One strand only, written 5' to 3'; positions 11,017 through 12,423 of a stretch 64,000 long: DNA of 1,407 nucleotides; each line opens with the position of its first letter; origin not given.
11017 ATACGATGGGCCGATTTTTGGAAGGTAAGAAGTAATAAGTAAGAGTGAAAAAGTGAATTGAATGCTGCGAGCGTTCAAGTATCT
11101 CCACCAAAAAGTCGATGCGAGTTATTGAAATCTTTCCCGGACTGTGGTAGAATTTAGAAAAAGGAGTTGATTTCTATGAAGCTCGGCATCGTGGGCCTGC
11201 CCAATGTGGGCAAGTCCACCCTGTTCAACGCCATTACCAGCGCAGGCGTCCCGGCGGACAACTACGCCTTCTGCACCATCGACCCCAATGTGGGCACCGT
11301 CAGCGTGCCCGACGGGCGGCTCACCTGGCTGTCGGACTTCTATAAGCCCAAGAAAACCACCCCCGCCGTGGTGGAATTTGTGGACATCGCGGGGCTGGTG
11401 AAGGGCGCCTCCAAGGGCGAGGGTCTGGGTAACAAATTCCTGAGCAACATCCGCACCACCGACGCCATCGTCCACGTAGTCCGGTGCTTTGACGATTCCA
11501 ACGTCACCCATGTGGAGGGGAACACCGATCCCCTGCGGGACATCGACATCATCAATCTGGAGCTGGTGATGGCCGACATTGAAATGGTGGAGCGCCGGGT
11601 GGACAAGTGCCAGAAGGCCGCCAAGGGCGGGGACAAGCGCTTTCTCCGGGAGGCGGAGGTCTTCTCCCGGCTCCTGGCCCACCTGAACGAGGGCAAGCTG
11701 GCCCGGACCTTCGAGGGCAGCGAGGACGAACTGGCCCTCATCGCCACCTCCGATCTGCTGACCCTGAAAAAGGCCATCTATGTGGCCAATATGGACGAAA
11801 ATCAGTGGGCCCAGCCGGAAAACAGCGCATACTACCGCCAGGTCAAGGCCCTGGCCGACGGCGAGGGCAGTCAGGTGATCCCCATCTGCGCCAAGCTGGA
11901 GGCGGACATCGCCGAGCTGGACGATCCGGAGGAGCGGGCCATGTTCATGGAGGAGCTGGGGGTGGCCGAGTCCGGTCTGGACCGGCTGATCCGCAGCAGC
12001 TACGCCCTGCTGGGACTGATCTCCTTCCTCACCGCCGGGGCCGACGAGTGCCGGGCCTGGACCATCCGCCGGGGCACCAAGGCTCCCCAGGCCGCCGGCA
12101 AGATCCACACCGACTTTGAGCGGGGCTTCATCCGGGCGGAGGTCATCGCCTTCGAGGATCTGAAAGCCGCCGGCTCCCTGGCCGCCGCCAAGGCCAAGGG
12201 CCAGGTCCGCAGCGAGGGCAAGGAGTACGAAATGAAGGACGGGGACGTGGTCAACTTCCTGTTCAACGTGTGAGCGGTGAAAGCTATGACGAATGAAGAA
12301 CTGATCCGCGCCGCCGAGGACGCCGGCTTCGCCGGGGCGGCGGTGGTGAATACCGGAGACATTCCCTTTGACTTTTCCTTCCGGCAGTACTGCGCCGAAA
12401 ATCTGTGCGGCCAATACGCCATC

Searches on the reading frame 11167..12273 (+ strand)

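Call 95: search_protein_families(library=pfam, proteins=[window:11167-12273:+], max_evalue=0.001)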
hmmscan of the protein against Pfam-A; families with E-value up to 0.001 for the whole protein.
window:11167-12273:+ (368 aa): 3 families
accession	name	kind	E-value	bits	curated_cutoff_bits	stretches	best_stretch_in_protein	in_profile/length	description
PF06071.19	YchF-GTPase_C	-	8.9e-38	128.7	27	1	284-367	1-84/84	Protein of unknown function (DUF933)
PF01926.29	MMR_HSR1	-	2.9e-21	76.1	21.9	1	6-113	2-89/113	50S ribosome-binding GTPase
PF02421.24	FeoB_N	-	1.6e-07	31.4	27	1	6-48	3-45/156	Ferrous iron transport protein B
